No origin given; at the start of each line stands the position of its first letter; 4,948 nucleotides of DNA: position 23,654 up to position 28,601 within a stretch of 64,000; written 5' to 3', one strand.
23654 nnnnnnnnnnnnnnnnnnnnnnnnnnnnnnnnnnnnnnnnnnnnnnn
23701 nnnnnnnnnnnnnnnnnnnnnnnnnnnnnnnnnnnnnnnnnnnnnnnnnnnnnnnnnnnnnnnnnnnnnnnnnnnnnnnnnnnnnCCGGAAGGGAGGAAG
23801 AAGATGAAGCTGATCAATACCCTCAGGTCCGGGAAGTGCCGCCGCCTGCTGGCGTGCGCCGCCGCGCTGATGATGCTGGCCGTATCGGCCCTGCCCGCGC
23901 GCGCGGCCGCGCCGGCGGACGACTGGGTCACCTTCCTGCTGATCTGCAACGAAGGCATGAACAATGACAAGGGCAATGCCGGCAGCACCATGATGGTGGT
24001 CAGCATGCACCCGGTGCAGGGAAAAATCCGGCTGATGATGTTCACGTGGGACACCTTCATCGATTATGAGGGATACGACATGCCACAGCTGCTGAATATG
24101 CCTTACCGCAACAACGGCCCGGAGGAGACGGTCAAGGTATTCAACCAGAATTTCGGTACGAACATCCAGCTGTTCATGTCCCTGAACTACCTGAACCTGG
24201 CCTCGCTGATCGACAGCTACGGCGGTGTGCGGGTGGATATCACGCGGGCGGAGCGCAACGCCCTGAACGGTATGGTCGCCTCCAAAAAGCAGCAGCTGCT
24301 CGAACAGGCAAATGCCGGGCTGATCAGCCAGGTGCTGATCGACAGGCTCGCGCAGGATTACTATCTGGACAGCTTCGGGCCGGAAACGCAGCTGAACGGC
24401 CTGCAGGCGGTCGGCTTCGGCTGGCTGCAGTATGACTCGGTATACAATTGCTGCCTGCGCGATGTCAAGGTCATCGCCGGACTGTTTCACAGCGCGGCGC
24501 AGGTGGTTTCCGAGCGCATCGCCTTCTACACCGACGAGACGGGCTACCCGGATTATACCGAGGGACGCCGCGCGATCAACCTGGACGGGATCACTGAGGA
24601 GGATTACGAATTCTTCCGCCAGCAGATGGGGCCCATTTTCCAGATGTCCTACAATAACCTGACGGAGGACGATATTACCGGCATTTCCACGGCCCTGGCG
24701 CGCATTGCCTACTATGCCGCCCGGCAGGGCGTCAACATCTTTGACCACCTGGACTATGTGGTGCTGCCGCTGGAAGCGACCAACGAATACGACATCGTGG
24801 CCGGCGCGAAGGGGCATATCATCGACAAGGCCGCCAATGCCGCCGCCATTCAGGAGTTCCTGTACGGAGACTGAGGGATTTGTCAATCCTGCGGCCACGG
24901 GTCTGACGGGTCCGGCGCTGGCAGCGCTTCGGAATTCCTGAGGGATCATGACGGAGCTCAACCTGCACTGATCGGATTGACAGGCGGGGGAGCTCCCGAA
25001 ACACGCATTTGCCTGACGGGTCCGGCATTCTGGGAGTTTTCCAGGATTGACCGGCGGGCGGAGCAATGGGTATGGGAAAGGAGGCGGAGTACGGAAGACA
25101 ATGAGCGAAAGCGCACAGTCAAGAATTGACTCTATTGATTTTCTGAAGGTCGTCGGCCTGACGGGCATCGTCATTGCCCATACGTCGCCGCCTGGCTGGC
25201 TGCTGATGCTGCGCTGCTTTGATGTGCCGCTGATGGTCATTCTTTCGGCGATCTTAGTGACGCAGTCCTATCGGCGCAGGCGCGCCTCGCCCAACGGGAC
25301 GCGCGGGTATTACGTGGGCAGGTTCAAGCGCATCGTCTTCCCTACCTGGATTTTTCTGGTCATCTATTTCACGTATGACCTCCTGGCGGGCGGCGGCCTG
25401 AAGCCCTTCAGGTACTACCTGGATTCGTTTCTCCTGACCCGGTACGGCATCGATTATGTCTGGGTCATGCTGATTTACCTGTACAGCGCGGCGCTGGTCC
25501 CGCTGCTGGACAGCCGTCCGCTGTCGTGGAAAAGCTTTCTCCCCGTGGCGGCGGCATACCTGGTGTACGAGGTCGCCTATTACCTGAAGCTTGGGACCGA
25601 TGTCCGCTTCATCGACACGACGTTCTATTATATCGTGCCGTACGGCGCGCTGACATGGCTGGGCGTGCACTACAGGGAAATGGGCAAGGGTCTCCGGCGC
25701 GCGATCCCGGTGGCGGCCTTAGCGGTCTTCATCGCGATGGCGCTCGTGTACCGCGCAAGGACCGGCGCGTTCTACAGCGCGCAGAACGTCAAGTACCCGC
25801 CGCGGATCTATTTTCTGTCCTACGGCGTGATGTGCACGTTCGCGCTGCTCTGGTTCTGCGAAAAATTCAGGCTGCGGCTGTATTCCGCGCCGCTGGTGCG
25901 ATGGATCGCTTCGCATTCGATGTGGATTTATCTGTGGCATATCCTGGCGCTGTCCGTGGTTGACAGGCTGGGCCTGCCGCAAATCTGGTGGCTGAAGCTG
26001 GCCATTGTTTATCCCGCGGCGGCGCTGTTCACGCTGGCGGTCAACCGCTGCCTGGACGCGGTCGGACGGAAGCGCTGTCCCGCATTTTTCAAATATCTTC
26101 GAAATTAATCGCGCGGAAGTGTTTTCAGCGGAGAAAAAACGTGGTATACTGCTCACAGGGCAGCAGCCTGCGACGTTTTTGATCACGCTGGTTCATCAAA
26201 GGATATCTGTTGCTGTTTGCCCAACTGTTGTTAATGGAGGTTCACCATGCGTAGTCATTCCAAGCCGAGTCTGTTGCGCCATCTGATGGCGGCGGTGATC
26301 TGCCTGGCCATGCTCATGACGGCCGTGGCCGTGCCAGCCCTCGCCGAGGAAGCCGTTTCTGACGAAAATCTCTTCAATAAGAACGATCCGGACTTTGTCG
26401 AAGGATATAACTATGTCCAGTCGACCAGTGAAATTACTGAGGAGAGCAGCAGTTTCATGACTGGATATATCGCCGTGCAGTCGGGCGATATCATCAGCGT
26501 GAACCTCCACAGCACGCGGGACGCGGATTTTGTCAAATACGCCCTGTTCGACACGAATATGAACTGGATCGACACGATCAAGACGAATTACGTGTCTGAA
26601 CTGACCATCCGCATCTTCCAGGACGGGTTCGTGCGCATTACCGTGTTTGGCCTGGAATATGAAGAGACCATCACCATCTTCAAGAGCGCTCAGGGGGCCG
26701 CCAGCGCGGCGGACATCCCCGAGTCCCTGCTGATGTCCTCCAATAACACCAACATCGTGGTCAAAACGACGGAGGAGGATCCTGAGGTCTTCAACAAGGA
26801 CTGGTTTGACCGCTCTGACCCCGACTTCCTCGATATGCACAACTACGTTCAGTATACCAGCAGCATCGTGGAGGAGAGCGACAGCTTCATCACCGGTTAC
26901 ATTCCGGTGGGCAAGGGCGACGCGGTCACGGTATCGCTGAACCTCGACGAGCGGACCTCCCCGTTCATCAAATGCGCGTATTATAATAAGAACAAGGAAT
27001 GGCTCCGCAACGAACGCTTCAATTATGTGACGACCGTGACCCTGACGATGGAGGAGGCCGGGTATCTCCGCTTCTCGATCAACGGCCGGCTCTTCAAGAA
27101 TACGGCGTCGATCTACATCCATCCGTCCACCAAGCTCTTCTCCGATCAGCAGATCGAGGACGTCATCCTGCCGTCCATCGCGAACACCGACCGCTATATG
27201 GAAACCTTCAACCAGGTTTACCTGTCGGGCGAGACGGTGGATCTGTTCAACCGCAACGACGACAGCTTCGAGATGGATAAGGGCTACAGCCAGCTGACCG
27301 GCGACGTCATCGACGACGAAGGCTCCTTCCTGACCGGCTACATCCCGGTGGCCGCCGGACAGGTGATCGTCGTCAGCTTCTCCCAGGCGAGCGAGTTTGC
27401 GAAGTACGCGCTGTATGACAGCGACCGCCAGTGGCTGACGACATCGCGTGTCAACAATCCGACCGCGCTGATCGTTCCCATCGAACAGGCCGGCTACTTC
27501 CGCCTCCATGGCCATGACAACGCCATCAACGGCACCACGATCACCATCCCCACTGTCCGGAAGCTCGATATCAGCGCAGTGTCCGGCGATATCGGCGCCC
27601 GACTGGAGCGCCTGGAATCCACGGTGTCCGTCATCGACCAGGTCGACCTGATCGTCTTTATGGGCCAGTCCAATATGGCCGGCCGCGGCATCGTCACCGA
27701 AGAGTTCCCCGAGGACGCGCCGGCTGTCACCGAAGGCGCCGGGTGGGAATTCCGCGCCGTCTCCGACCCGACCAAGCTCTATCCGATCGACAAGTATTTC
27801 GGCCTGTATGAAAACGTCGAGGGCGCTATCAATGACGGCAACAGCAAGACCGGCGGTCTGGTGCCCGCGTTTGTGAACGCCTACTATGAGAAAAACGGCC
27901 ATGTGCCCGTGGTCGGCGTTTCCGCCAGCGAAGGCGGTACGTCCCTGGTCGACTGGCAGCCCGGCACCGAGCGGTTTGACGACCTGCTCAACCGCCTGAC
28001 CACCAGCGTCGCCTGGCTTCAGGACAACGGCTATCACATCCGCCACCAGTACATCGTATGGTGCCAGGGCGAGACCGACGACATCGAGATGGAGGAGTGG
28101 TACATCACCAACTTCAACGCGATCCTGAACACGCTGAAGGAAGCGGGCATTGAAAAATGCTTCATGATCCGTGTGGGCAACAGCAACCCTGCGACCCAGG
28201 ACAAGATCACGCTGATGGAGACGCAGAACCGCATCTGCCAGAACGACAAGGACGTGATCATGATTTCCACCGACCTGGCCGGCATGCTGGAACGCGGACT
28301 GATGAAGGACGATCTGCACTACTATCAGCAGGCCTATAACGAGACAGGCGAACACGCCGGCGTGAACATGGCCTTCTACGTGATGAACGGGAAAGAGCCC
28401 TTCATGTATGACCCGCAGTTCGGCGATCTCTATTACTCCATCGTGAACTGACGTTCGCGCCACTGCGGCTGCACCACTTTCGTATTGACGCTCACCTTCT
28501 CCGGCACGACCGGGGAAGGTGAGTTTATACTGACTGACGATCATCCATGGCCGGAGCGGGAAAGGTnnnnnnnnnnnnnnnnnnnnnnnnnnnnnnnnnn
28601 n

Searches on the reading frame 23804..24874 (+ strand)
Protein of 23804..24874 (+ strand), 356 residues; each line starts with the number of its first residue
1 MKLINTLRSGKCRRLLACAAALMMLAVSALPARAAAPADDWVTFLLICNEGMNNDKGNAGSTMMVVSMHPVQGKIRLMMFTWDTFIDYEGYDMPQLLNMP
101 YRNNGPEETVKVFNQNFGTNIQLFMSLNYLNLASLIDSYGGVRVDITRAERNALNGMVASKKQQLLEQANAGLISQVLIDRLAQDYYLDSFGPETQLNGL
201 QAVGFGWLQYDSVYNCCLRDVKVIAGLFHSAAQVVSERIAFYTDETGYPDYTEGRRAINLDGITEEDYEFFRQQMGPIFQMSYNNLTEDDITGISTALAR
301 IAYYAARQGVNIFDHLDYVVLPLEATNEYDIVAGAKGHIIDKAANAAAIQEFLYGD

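Call 8: search_protein_families(library=pfam, proteins=[window:23804-24874:+], max_evalue=0.001)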
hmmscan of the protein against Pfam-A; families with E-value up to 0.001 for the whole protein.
window:23804-24874:+ (356 aa): 1 family
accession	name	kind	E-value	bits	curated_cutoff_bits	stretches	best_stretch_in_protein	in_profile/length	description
PF03816.19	LytR_cpsA_psr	-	1.2e-11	45.5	24.6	1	62-156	4-101/150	LytR_cpsA_psr family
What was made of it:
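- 23804..24874 (+): LCP (LytR-CpsA-Psr) glycopolymer transferase, 18 nt after the REP stop, with a GGGAGG ribosome-binding site. Pfam LytR_cpsA_psr (call 8).
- On LCP glycopolymer transferases (neighbour 23804-24874): PF03816 scores 45.5 bits against a cut-off of 24.6 (call 8).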

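Call 52: find_homologous_proteins(query=window:23804-24874:+)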
Query window:23804-24874:+ (356 aa): 589 proteins with E <= 0.001 among 8000 candidates; the best 120 are listed.
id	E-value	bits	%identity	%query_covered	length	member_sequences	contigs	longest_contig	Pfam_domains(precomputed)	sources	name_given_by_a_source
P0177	1.3e-237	805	100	100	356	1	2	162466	PF03816.20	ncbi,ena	-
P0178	2.4e-173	594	75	98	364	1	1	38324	PF03816.20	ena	-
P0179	1.8e-163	562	76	88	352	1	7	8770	PF03816.20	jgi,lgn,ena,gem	-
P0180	4.2e-159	547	73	88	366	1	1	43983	PF03816.20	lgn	-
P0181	6.4e-159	547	72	91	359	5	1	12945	PF03816.20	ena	-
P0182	8.2e-159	546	67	98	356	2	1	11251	PF03816.20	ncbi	-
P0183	1.1e-157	543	73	88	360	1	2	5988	PF03816.20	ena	-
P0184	2.3e-157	542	67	99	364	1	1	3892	PF03816.20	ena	-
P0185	6.2e-157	540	71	92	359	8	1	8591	PF03816.20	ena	-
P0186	8.4e-157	540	70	91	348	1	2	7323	PF03816.20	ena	-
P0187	1.7e-156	539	68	96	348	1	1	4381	PF03816.20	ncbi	-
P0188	2.3e-156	538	68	96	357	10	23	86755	PF03816.20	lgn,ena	-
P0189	2.8e-156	538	67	96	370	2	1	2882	PF03816.20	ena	-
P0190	2.9e-156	538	72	90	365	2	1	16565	PF03816.20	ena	-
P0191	6.1e-156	537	67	98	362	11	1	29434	PF03816.20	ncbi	-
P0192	6.2e-156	537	67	96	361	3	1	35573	PF03816.20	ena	-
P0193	8.8e-156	536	67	97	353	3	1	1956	PF03816.20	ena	-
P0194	1.2e-155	536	66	98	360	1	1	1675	PF03816.20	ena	-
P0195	1.2e-155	536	68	96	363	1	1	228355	PF03816.20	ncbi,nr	ncbi:MAG: LCP family protein [Clostridiales bacterium]|nr:LCP family protein [Clostridiales bacteriu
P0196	1.3e-155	536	69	96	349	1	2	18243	PF03816.20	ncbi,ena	-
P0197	5.0e-155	534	68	96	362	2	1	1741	PF03816.20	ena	-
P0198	1.2e-154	533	67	93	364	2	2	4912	PF03816.20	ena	-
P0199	1.9e-154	532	65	98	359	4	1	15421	PF03816.20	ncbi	-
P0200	2.6e-154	532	67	98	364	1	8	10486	PF03816.20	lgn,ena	-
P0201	6.7e-154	530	70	91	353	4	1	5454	PF03816.20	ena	-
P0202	7.4e-154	530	69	91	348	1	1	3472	PF03816.20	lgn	-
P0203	7.4e-154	530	66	95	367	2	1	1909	PF03816.20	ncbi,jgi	jgi:hypothetical protein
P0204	1.0e-153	530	69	96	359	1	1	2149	PF03816.20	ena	-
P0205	1.1e-153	529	69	91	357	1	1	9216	PF03816.20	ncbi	-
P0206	1.2e-153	529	67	96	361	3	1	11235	PF03816.20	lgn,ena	-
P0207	1.3e-153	529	67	96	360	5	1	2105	PF03816.20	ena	-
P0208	2.3e-153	528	67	95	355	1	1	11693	PF03816.20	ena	-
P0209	2.7e-153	528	65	99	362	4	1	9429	PF03816.20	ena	-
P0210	6.6e-153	527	67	98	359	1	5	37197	PF03816.20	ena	-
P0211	6.8e-153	527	68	93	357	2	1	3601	PF03816.20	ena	-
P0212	6.9e-153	527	69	91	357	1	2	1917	PF03816.20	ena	-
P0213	8.5e-153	527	69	90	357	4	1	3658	PF03816.20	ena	-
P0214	8.7e-153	527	66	100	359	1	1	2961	PF03816.20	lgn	-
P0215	1.1e-152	526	69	91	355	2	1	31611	PF03816.20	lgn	-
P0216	1.6e-152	526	64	97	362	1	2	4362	PF03816.20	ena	-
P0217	2.3e-152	525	67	96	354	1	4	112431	PF03816.20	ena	-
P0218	2.3e-152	525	66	96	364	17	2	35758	PF03816.20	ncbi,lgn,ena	-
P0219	2.6e-152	525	66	100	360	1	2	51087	PF03816.20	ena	-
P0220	3.4e-152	525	66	97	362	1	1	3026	PF03816.20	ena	-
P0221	3.4e-152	525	65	99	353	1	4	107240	PF03816.20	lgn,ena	-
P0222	4.6e-152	524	68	92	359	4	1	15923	PF03816.20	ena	-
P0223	5.8e-152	524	70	90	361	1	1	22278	PF03816.20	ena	-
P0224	6.3e-152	524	66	97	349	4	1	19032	PF03816.20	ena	-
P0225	6.5e-152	524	67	96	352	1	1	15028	PF03816.20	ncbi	-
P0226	7.4e-152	524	68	91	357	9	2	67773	PF03816.20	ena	-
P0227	8.0e-152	523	65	97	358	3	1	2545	PF03816.20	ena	-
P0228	8.6e-152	523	68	91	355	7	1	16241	PF03816.20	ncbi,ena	-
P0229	1.0e-151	523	68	96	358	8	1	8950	PF03816.20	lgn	-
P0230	1.0e-151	523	68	94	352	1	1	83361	PF03816.20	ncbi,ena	-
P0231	1.2e-151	523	67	91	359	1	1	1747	PF03816.20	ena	-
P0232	1.6e-151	522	70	89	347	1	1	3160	PF03816.20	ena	-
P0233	2.3e-151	522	65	97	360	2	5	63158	PF03816.20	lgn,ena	-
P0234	2.4e-151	522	64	100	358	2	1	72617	PF03816.20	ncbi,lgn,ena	-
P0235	2.8e-151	522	64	100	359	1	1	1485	PF03816.20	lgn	-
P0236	3.0e-151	522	66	96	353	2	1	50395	PF03816.20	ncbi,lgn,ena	-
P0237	3.1e-151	521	68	97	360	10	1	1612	PF03816.20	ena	-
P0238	3.2e-151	521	67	91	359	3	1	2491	PF03816.20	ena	-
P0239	3.7e-151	521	64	96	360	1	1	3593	PF03816.20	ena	-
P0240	4.8e-151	521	68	89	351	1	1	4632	PF03816.20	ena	-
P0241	5.5e-151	521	65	97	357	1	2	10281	PF03816.20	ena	-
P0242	5.7e-151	521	68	96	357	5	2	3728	PF03816.20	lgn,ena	-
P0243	6.6e-151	520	68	93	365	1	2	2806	PF03816.20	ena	-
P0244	7.9e-151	520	70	89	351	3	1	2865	PF03816.20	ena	-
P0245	8.1e-151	520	66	96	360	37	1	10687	PF03816.20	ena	-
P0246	8.2e-151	520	68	89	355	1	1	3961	PF03816.20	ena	-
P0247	9.8e-151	520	68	94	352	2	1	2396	PF03816.20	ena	-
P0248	1.0e-150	520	68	90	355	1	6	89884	PF03816.20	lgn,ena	-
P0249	1.1e-150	520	64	100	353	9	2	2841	PF03816.20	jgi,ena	-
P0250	1.2e-150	520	66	94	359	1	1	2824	PF03816.20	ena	-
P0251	1.2e-150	519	71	89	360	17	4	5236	PF03816.20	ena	-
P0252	1.8e-150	519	69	89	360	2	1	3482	PF03816.20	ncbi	-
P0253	1.9e-150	519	64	99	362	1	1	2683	PF03816.20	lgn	-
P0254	1.9e-150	519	65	99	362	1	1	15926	PF03816.20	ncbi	-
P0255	2.2e-150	519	69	89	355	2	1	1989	PF03816.20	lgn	-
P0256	2.8e-150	518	68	89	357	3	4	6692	PF03816.20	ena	-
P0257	3.5e-150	518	68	90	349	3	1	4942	PF03816.20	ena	-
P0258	4.2e-150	518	68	89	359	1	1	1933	PF03816.20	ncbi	-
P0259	4.2e-150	518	70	90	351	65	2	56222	PF03816.20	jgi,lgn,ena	-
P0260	5.7e-150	517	67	89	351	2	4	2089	PF03816.20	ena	-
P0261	7.2e-150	517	68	89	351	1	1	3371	PF03816.20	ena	-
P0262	7.7e-150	517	67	91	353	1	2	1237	PF03816.20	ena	-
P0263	8.5e-150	517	66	96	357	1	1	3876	PF03816.20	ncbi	-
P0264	9.0e-150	517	67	92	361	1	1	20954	PF03816.20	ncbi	-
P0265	9.1e-150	517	68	89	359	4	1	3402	PF03816.20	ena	-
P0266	9.5e-150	517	69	89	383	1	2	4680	PF03816.20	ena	-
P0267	1.1e-149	516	66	96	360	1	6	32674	PF03816.20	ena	-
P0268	1.1e-149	516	65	96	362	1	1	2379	PF03816.20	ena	-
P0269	1.5e-149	516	69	90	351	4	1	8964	PF03816.20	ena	-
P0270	1.5e-149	516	64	98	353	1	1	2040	PF03816.20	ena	-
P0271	1.5e-149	516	68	91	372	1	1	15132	PF03816.20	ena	-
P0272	1.8e-149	516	67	93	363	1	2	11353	PF03816.20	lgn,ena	-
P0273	2.0e-149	515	68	89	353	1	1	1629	PF03816.20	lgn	-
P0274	2.1e-149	515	68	92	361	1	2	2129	PF03816.20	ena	-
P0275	2.3e-149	515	66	91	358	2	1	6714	PF03816.20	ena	-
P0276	2.7e-149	515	63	97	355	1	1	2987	PF03816.20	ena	-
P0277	2.9e-149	515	65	96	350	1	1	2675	PF03816.20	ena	-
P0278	3.9e-149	515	70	89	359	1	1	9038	PF03816.20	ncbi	-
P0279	4.2e-149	514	66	92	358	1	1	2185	PF03816.20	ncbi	-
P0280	4.9e-149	514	68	89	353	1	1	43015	PF03816.20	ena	-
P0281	5.0e-149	514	65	96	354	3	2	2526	PF03816.20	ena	-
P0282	5.3e-149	514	69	89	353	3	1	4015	PF03816.20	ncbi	-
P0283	5.3e-149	514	65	97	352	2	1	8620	PF03816.20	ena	-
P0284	6.1e-149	514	65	97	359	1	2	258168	PF03816.20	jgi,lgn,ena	-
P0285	6.4e-149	514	65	99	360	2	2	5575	PF03816.20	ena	-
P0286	7.4e-149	514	68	89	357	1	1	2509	PF03816.20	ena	-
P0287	8.4e-149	513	67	89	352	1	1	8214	PF03816.20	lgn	-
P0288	9.6e-149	513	65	93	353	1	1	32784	PF03816.20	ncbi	-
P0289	1.0e-148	513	69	89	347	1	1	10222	PF03816.20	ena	-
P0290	1.2e-148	513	64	98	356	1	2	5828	PF03816.20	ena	-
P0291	1.2e-148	513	66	96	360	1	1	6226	PF03816.20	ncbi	-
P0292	1.3e-148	513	64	96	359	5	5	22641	PF03816.20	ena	-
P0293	1.8e-148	512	68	89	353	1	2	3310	PF03816.20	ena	-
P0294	1.8e-148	512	64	96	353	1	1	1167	PF03816.20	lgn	-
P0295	2.0e-148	512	68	89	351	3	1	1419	PF03816.20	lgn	-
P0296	2.1e-148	512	67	91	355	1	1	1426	PF03816.20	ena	-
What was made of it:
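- On LCP glycopolymer transferases (neighbour 23804-24874): NCBI names a 68%-identical homolog 'LCP family protein' (call 52).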

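Call 53: find_encoding_contigs(protein=P0178, flank=10000, max_places=1)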
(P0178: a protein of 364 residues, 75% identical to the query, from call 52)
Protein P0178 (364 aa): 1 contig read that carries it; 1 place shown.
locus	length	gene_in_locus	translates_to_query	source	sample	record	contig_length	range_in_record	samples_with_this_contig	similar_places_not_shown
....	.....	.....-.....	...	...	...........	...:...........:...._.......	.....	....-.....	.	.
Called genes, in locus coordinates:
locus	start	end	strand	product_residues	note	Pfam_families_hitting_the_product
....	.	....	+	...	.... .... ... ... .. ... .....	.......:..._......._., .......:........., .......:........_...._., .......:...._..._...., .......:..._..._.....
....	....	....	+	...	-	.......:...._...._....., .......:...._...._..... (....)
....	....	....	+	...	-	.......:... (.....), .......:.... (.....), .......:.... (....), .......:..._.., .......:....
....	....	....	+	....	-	-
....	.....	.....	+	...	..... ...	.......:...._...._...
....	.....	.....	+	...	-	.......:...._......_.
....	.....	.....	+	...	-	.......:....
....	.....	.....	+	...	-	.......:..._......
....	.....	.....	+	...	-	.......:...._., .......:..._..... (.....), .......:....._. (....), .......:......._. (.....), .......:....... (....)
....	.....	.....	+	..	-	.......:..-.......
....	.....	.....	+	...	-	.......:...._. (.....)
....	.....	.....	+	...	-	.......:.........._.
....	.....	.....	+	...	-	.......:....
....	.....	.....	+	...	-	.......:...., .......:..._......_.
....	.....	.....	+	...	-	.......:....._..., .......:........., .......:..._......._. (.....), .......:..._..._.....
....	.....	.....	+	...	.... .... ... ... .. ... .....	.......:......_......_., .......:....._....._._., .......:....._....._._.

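Call 54: find_encoding_contigs(protein=P0195, flank=10000, max_places=1)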
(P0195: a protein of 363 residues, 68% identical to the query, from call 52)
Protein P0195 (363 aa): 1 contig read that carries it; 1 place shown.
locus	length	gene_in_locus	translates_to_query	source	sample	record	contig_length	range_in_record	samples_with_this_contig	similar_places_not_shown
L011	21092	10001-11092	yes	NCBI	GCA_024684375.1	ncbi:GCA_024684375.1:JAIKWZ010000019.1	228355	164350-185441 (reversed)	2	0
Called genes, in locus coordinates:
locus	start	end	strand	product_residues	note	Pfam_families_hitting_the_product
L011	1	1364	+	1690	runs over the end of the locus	PF04773:FecR, PF18676:MBG_2 (faint)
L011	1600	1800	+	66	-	-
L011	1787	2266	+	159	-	PF04542:Sigma70_r2, PF08281:Sigma70_r4_2, PF04545:Sigma70_r4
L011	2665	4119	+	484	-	PF02706:Wzz (weak), PF10609:ParA (weak), PF01656:CbiA, PF06564:CBP_BcsQ (weak), PF13614:AAA_31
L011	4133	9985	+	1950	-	-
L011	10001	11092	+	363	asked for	PF03816:LytR_cpsA_psr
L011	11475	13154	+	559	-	PF00664:ABC_membrane, PF02463:SMC_N (faint), PF00005:ABC_tran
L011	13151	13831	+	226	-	PF00149:Metallophos, PF12850:Metallophos_2 (weak)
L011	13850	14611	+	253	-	-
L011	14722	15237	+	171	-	PF00717:Peptidase_S24 (faint)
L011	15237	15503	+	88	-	PF05402:PqqD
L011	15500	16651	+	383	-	PF04055:Radical_SAM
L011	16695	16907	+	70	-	-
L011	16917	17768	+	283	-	-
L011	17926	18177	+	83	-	-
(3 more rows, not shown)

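Call 55: find_encoding_contigs(protein=P0284, flank=10000, max_places=1)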
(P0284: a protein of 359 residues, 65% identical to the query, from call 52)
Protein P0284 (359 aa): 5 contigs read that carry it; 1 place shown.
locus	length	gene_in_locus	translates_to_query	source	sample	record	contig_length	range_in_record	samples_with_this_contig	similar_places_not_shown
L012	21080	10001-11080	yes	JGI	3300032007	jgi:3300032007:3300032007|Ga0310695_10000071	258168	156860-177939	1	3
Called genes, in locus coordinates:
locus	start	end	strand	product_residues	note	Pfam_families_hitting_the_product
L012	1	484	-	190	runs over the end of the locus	-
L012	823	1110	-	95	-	PF01022:HTH_5 (weak), PF12840:HTH_20 (faint), PF13601:HTH_34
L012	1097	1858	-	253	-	-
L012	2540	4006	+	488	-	PF02706:Wzz, PF01656:CbiA, PF06564:CBP_BcsQ (weak), PF09140:MipZ (weak), PF10609:ParA, PF13614:AAA_31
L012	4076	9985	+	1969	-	-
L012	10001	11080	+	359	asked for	PF03816:LytR_cpsA_psr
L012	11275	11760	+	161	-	-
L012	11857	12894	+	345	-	-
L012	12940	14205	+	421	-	PF01041:DegT_DnrJ_EryC1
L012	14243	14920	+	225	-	PF02397:Bac_transf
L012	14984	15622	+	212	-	PF17836:PglD_N, PF25087:GMPPB_C (faint), PF25084:LbH_EIF2B (weak), PF00132:Hexapep (weak)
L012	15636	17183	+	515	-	PF00501:AMP-binding, PF13193:AMP-binding_C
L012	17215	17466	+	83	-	PF00550:PP-binding (weak)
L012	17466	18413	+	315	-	PF00682:HMGL-like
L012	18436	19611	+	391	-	PF01408:GFO_IDH_MocA, PF22725:GFO_IDH_MocA_C3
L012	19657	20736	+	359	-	PF13439:Glyco_transf_4 (weak), PF00534:Glycos_transf_1, PF13692:Glyco_trans_1_4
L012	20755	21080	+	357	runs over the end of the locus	PF13439:Glyco_transf_4, PF00534:Glycos_transf_1, PF13692:Glyco_trans_1_4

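Call 70: find_encoding_contigs(protein=P0177, flank=8000, max_places=2)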
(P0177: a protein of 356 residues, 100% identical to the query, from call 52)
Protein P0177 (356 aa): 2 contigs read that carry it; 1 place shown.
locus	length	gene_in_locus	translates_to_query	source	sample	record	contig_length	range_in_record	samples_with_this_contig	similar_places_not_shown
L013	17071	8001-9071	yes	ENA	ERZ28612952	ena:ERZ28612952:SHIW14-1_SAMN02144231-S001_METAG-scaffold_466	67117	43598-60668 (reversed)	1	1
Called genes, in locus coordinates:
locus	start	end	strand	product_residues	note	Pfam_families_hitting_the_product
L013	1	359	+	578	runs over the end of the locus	PF00664:ABC_membrane, PF00005:ABC_tran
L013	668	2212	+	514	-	PF02706:Wzz (weak), PF01656:CbiA, PF06564:CBP_BcsQ (weak), PF10609:ParA (weak), PF13614:AAA_31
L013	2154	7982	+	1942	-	-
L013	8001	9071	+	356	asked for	PF03816:LytR_cpsA_psr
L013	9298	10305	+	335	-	PF01757:Acyl_transf_3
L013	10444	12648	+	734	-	PF03629:SASA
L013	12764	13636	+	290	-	PF04991:LicD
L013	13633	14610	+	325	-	PF00535:Glycos_transf_2, PF10111:Glyco_tranf_2_2, PF13641:Glyco_tranf_2_3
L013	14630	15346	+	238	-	PF01128:IspD, PF12804:NTP_transf_3 (weak)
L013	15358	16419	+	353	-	PF01073:3Beta_HSD (weak), PF01370:Epimerase, PF02719:Polysacc_synt_2 (faint), PF16363:GDP_Man_Dehyd, PF07993:NAD_binding_4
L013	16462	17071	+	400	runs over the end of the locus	PF04932:Wzy_C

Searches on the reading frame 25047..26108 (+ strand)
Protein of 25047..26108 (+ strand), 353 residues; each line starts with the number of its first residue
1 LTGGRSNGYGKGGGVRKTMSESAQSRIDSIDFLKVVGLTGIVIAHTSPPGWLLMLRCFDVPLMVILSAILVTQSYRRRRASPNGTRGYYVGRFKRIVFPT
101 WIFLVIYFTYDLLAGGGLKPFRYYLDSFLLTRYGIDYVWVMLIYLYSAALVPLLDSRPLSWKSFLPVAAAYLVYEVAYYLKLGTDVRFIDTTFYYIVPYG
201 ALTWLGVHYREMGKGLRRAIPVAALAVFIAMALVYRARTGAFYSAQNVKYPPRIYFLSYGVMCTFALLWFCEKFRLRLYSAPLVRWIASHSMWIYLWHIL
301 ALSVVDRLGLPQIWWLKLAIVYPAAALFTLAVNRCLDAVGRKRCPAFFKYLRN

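Call 8: search_protein_families(library=pfam, proteins=[window:25047-26108:+], max_evalue=0.001)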
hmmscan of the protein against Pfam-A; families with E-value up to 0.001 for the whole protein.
window:25047-26108:+ (353 aa): 1 family
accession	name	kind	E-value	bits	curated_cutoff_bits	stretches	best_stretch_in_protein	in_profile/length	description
PF01757.29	Acyl_transf_3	-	5.1e-21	75.5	31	1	28-332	2-320/326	Acyltransferase domain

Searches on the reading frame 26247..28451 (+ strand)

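Call 29: search_protein_families(library=pfam, proteins=[window:26247-28451:+], max_evalue=0.0001)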
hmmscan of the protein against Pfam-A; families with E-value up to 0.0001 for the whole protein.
window:26247-28451:+ (734 aa): 1 family
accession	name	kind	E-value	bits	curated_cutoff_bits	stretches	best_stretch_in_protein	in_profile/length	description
PF03629.24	SASA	-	3.7e-18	66.4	24.8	1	466-703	2-219/226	Carbohydrate esterase, sialic acid-specific acetylesterase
